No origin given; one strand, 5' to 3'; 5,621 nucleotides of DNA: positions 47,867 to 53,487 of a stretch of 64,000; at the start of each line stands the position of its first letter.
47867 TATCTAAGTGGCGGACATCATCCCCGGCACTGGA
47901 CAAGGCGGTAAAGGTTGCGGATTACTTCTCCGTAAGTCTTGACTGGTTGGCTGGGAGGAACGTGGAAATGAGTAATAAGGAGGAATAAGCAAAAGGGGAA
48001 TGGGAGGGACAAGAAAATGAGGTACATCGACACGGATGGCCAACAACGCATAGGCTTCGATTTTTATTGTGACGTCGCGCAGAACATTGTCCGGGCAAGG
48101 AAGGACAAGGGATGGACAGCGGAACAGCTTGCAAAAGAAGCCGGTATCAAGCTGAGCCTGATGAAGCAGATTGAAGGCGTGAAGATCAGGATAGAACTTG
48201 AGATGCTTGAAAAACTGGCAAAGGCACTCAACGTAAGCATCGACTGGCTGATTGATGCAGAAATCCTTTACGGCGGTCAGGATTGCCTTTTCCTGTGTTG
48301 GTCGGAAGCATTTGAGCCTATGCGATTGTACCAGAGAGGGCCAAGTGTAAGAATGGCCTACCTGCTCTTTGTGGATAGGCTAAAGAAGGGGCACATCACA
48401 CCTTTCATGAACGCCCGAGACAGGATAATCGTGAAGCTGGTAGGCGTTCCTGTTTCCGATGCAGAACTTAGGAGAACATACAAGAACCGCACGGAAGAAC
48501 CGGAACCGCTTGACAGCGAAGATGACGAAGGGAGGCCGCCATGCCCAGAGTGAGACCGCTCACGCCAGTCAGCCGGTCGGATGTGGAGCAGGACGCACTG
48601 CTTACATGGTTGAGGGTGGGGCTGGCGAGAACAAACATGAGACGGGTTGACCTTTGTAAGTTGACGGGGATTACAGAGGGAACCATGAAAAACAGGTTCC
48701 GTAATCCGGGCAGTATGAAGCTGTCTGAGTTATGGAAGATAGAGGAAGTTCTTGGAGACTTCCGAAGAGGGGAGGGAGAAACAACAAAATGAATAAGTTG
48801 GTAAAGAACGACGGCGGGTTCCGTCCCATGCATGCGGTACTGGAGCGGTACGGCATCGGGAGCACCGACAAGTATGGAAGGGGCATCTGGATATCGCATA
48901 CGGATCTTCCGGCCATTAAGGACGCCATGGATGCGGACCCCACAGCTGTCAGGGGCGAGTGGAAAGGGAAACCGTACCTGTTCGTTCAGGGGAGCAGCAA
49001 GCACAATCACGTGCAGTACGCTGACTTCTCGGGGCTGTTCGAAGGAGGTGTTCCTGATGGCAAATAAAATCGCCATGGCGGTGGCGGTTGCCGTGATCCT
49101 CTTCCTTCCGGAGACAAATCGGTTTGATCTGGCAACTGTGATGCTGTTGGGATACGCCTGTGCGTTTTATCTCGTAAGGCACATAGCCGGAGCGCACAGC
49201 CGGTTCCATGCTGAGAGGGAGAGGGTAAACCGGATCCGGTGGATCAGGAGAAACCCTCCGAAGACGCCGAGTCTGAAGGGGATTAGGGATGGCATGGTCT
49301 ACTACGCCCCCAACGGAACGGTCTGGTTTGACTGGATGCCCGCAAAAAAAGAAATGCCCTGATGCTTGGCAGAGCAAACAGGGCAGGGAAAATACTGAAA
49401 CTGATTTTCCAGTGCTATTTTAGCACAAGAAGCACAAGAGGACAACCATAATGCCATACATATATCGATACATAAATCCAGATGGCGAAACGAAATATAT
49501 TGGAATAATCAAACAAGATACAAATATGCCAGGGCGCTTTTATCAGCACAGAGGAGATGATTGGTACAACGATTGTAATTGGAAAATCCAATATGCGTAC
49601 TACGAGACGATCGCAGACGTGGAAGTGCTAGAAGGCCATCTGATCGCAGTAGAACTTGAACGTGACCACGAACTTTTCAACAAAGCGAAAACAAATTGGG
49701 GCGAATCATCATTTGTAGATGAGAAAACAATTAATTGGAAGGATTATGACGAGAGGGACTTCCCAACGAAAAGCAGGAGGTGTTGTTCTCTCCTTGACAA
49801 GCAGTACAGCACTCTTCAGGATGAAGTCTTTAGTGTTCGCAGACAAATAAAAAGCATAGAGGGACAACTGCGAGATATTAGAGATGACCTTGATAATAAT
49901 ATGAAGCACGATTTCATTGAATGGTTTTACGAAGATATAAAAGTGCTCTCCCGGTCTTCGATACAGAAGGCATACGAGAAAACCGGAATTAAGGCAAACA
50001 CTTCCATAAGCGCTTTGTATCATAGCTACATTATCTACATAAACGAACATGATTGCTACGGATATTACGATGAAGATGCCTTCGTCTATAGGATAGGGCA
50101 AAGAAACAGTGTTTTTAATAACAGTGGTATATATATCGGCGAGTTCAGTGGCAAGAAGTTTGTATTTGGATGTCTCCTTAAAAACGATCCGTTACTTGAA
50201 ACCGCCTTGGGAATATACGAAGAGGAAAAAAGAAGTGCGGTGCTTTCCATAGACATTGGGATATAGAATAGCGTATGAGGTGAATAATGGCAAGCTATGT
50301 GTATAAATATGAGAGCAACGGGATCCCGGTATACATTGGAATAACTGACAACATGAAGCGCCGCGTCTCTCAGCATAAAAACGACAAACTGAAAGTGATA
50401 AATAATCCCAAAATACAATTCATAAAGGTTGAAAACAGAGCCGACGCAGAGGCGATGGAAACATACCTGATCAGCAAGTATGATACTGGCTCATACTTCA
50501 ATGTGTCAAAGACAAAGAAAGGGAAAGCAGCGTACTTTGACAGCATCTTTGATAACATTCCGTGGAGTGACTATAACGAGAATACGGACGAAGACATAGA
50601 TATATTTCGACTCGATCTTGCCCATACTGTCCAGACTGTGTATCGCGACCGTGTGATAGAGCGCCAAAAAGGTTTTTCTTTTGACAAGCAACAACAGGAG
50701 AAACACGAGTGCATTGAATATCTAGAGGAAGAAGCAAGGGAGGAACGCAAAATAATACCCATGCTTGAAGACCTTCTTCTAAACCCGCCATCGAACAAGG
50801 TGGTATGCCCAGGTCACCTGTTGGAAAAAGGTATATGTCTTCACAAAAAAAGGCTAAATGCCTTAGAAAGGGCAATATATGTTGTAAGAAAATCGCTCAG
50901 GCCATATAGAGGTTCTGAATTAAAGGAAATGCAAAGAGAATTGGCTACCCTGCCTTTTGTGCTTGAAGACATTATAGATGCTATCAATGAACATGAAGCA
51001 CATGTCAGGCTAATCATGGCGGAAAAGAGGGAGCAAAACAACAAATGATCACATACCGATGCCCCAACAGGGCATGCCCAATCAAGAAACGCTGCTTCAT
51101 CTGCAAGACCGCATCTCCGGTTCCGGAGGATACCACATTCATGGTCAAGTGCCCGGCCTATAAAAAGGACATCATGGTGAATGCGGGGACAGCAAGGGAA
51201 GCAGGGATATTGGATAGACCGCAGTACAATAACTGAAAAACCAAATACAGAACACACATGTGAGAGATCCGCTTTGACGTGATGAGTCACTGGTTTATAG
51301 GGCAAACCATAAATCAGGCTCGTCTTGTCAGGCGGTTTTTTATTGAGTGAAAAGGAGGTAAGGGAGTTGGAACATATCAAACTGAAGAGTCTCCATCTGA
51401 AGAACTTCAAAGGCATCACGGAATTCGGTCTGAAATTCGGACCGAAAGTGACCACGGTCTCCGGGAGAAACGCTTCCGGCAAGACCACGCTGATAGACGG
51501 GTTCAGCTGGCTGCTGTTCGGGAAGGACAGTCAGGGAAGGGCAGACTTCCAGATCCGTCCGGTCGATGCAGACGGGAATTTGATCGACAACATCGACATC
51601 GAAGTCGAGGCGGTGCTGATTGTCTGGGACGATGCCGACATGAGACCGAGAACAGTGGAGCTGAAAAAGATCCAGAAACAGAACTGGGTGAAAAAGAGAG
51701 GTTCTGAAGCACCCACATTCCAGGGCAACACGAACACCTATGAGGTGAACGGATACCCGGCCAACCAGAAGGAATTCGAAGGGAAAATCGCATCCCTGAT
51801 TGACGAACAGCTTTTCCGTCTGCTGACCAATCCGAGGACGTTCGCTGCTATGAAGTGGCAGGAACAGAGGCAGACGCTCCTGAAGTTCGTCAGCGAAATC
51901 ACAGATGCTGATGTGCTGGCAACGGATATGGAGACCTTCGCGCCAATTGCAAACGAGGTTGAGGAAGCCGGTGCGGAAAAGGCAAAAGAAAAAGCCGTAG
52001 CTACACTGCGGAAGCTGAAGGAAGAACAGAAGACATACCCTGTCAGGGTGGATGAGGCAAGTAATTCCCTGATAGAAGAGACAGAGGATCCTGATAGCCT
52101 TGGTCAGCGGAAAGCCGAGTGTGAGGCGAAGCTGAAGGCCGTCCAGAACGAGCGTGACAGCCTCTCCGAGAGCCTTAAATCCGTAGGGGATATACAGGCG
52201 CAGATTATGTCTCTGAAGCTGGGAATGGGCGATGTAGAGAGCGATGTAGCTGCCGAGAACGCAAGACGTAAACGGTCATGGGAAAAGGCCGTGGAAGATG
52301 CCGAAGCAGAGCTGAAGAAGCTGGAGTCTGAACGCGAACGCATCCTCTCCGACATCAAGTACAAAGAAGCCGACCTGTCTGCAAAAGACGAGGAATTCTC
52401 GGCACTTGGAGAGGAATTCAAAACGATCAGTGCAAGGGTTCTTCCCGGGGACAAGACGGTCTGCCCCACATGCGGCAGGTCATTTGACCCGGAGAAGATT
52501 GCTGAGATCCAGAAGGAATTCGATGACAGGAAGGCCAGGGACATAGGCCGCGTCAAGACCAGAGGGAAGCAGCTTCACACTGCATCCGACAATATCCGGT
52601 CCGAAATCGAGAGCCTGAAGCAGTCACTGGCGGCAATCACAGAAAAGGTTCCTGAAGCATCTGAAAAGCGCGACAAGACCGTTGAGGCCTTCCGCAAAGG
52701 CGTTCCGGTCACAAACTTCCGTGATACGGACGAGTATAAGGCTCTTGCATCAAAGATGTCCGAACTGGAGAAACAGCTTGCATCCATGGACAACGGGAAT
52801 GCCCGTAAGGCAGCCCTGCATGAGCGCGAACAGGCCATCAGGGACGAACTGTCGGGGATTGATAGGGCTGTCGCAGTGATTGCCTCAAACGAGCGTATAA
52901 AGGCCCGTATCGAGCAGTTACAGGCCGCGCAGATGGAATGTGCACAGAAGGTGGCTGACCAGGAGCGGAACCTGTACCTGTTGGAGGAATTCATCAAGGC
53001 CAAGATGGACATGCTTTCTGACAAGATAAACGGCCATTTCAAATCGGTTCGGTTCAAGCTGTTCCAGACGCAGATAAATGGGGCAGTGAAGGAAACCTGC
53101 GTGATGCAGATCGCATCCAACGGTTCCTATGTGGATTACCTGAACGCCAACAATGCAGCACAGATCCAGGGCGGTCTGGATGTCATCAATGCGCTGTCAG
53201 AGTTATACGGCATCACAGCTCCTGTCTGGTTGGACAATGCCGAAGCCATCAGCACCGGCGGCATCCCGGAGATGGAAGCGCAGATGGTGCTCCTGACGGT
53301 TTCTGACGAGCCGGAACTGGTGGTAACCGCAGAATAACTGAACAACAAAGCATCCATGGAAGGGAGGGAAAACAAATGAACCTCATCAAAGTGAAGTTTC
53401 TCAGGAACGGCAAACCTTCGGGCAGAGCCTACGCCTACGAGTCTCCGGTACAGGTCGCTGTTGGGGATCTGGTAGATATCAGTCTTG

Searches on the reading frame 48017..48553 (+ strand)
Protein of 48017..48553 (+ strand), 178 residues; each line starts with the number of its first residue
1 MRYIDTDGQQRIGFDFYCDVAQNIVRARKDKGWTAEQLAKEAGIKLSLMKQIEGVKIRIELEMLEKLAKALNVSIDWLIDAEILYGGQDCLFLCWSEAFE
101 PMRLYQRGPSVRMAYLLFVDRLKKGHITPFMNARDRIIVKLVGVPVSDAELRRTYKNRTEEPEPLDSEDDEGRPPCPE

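Call 40: search_protein_families(library=pfam, proteins=[window:48017-48553:+], max_evalue=0.001)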
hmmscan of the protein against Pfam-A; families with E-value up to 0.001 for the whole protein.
window:48017-48553:+ (178 aa): 4 families
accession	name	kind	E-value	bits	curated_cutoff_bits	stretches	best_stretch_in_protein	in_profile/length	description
PF01381.28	HTH_3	-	1.3e-09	38.3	23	1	26-78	3-55/55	Helix-turn-helix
PF12844.13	HTH_19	-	4.3e-08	33.4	30.2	1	22-80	2-60/64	Helix-turn-helix domain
PF13560.12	HTH_31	-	6.6e-07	30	27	1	26-74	8-57/64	Helix-turn-helix domain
PF13443.12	HTH_26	-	9.2e-06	26.3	22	1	27-76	5-55/63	Cro/C1-type HTH DNA-binding domain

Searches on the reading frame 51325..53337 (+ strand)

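Call 40: search_protein_families(library=pfam, proteins=[window:51325-53337:+], max_evalue=0.001)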
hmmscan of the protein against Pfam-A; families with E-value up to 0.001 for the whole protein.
window:51325-53337:+ (670 aa): 5 families
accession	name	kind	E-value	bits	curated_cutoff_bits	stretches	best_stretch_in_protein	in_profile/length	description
PF13175.12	AAA_15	-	4.2e-12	46.8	32.1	1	19-367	2-277/374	AAA ATPase domain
PF13476.12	AAA_23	-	2.8e-11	44.9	27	1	22-314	1-177/201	AAA domain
PF04423.19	Rad50_zn_hook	-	3.5e-06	27.2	24.3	1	376-402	18-44/52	Rad50 zinc hook motif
PF13555.12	AAA_29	-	1.6e-05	25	27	1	20-68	1-50/61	P-loop containing region of AAA domain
PF13514.12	AAA_27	-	5.8e-05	23.2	22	1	19-75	2-61/206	AAA domain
